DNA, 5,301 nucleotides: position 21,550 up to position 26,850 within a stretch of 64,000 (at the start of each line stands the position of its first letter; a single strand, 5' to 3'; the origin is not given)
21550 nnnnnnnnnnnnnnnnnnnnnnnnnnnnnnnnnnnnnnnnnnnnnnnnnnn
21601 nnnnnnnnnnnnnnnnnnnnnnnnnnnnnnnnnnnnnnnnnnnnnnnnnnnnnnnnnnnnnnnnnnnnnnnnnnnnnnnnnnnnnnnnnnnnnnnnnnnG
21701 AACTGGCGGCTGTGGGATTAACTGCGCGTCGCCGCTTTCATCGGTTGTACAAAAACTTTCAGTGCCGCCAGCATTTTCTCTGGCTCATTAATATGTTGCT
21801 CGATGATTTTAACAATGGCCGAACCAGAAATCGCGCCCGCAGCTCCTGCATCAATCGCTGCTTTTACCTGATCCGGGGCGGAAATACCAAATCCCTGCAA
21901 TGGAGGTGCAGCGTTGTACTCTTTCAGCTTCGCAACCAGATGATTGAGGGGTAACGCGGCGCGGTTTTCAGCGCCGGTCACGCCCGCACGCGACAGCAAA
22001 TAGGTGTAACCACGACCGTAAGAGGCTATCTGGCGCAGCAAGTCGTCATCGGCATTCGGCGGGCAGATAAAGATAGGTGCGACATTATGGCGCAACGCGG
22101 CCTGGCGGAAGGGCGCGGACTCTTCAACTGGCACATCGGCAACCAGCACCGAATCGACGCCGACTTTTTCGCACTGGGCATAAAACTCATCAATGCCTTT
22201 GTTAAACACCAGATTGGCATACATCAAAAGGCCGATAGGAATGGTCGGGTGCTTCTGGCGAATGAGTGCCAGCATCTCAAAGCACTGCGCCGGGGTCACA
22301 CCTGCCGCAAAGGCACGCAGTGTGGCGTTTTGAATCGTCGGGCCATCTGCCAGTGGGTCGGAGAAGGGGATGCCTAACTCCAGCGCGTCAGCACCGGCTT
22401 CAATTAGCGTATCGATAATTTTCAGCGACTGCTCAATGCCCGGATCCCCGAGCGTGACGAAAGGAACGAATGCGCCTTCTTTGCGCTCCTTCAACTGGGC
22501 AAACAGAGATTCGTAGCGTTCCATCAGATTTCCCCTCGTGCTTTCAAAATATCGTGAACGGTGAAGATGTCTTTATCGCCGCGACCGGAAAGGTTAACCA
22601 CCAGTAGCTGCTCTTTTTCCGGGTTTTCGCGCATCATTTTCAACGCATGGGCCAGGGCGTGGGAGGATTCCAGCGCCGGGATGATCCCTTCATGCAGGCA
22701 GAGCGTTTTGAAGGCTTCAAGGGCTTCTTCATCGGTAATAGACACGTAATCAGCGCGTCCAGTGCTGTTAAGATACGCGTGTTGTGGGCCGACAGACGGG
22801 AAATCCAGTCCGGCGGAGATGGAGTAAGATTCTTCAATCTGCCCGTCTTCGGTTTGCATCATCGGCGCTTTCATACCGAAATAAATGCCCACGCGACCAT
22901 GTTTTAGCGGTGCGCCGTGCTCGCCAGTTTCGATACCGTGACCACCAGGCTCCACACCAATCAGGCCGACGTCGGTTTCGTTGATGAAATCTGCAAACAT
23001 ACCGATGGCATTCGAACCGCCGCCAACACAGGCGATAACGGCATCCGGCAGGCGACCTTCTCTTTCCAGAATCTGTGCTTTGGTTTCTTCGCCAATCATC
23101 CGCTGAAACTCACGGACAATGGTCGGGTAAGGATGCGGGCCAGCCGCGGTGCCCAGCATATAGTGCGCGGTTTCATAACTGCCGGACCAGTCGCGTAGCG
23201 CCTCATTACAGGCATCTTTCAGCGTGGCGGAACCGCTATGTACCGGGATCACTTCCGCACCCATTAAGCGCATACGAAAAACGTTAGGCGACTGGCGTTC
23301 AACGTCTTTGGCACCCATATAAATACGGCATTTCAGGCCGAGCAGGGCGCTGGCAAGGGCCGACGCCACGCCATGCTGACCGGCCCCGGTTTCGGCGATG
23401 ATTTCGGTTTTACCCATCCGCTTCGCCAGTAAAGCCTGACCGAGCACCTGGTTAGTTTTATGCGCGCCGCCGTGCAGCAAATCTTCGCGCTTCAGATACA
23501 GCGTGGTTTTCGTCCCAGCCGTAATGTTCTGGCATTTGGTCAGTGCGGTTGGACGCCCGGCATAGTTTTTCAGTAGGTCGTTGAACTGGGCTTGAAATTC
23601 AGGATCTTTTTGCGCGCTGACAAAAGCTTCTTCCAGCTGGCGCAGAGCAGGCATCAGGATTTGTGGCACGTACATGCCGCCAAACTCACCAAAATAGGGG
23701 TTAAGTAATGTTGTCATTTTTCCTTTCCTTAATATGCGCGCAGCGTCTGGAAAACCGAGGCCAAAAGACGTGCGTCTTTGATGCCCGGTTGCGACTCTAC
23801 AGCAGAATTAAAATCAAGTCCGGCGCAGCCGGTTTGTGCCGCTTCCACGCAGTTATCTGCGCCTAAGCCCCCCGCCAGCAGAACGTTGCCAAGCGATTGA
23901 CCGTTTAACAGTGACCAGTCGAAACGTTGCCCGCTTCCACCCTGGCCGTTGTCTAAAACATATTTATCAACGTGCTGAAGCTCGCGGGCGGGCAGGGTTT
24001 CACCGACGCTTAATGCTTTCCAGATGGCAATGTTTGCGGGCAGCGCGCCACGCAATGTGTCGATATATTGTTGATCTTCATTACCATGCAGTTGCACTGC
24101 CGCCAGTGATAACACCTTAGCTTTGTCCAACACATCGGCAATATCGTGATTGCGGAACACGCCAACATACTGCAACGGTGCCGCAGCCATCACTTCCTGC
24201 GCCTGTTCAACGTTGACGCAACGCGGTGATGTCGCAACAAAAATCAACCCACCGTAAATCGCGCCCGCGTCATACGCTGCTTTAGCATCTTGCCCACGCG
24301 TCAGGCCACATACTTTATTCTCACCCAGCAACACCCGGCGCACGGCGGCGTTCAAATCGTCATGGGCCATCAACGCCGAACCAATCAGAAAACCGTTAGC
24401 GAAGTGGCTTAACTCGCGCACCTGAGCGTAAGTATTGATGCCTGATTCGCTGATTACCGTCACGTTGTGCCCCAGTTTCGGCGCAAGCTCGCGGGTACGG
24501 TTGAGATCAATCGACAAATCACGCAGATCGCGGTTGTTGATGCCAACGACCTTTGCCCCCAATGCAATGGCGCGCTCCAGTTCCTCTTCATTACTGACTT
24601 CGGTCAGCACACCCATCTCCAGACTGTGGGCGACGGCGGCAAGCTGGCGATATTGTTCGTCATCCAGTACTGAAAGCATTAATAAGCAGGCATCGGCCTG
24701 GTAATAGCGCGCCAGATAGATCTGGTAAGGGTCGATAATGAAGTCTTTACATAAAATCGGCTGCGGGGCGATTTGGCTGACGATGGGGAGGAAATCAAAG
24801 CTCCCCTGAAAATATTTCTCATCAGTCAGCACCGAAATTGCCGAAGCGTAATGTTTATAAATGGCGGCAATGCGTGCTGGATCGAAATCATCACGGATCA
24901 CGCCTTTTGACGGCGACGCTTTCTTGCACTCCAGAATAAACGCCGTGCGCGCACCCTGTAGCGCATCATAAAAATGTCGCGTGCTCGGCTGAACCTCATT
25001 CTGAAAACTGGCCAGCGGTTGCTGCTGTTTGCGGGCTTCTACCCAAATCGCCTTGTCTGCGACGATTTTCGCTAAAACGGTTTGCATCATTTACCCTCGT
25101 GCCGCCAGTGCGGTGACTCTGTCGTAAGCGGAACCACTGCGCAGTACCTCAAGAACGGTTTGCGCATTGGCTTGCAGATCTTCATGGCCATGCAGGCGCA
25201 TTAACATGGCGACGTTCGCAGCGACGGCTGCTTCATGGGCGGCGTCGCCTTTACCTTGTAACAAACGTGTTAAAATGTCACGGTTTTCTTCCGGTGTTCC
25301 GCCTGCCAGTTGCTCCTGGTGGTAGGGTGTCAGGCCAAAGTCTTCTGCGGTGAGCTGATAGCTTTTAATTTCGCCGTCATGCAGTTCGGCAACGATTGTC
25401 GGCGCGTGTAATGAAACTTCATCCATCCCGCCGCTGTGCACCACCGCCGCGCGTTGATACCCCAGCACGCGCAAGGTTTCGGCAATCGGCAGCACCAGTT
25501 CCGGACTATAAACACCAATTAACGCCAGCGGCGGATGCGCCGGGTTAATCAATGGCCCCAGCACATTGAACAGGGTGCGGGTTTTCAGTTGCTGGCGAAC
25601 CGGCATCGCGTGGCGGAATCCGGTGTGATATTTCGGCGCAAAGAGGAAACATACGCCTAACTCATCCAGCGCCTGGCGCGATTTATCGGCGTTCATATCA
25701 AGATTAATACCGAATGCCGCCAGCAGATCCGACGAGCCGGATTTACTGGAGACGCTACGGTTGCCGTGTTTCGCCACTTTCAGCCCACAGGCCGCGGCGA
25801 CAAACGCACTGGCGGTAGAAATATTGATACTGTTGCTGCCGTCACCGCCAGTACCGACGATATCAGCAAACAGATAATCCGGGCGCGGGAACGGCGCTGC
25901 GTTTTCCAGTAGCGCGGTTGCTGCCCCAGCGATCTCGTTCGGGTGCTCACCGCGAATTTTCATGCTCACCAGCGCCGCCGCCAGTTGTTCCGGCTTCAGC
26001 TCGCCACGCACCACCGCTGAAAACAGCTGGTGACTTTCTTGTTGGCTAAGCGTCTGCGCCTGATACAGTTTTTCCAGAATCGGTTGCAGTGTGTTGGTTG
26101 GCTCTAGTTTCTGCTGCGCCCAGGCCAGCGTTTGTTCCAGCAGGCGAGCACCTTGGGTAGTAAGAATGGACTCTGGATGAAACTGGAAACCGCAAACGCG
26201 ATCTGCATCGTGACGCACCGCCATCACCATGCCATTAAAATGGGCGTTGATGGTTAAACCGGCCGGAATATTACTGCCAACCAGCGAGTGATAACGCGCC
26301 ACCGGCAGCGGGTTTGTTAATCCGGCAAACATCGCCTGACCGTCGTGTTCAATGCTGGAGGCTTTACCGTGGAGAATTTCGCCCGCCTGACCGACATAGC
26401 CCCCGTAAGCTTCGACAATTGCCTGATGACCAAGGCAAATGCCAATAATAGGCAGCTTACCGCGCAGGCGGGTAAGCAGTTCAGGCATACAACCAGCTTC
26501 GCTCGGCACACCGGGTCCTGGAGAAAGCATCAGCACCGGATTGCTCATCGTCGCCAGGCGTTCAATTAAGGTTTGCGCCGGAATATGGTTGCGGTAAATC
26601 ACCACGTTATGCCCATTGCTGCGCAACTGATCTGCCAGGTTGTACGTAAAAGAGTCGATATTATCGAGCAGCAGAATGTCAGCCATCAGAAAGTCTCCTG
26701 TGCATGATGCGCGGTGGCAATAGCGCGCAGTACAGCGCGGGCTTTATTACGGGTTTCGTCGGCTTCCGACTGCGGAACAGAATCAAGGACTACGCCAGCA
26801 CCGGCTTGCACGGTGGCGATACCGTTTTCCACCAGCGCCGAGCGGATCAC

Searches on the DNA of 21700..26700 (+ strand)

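Call 37: search_dna_similar(query=window:21700-26700:+, collection=ecoli_genomes, mode=near, max_rows=8)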
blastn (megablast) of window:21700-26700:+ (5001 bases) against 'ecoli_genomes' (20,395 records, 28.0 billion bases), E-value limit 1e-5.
Records with a match: 5422; places in all: 5431; records where one place covers at least 80% of the query: 5419.
Genomes with a match: 5421 of 5426; with a place that covers at least 80% of the query: 5418. Places per genome that has any: lowest 1, median 1, highest 3. On chromosomes: 5425 places; on plasmids: 6.
Best place of each record, by identity: >=99% 14; 95-99% 5389; 90-95% 19.
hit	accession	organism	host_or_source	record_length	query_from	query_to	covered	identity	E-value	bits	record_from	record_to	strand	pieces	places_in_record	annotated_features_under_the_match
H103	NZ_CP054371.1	Escherichia coli strain SCU-316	Homo sapiens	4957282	1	5001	100%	100.0%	0e+0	9236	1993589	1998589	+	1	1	trpD: bifunctional anthranilate synthase glutamate amidotransferase ... | trpCF: bifunctional indole-3-glycerol-phosphate synthase ... | trpB: tryptophan synthase subunit beta | trpA: tryptophan synthase subunit alpha | trpE: anthranilate synthase component I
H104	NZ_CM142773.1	Escherichia coli strain GPEC1446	chicken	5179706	1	5001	100%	100.0%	0e+0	9236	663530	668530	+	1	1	trpD: bifunctional anthranilate synthase glutamate amidotransferase ... | trpCF: bifunctional indole-3-glycerol-phosphate synthase ... | trpB: tryptophan synthase subunit beta | trpA: tryptophan synthase subunit alpha | trpE: anthranilate synthase component I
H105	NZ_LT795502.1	Escherichia coli strain KV7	Sus scrofa domestica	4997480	1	5001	100%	100.0%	0e+0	9236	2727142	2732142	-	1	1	trpD: bifunctional anthranilate synthase glutamate amidotransferase ... | trpCF: bifunctional indole-3-glycerol-phosphate synthase ... | trpB: tryptophan synthase subunit beta | trpA: tryptophan synthase subunit alpha | trpE: anthranilate synthase component I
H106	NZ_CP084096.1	Escherichia coli O78 strain 3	Homo sapiens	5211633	1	5001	100%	100.0%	0e+0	9230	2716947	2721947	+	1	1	trpD: bifunctional anthranilate synthase glutamate amidotransferase ... | trpCF: bifunctional indole-3-glycerol-phosphate synthase ... | trpB: tryptophan synthase subunit beta | trpA: tryptophan synthase subunit alpha | trpE: anthranilate synthase component I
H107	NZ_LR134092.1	Escherichia coli strain NCTC10444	Calf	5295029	1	5001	100%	100.0%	0e+0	9230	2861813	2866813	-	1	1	trpD: bifunctional anthranilate synthase glutamate amidotransferase ... | trpCF: bifunctional indole-3-glycerol-phosphate synthase ... | trpB: tryptophan synthase subunit beta | trpA: tryptophan synthase subunit alpha | trpE: anthranilate synthase component I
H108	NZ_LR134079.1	Escherichia coli strain NCTC9112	missing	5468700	1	5001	100%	100.0%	0e+0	9230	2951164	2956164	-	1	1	trpD: bifunctional anthranilate synthase glutamate amidotransferase ... | trpCF: bifunctional indole-3-glycerol-phosphate synthase ... | trpB: tryptophan synthase subunit beta | trpA: tryptophan synthase subunit alpha | trpE: anthranilate synthase component I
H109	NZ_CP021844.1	Escherichia coli strain EC1515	Homo sapiens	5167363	1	5001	100%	99.9%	0e+0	9197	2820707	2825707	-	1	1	trpD: bifunctional anthranilate synthase glutamate amidotransferase ... | trpCF: bifunctional indole-3-glycerol-phosphate synthase ... | trpB: tryptophan synthase subunit beta | trpA: tryptophan synthase subunit alpha | trpE: anthranilate synthase component I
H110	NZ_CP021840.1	Escherichia coli strain EC974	Homo sapiens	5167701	1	5001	100%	99.9%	0e+0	9197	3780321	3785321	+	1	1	trpD: bifunctional anthranilate synthase glutamate amidotransferase ... | trpCF: bifunctional indole-3-glycerol-phosphate synthase ... | trpB: tryptophan synthase subunit beta | trpA: tryptophan synthase subunit alpha | trpE: anthranilate synthase component I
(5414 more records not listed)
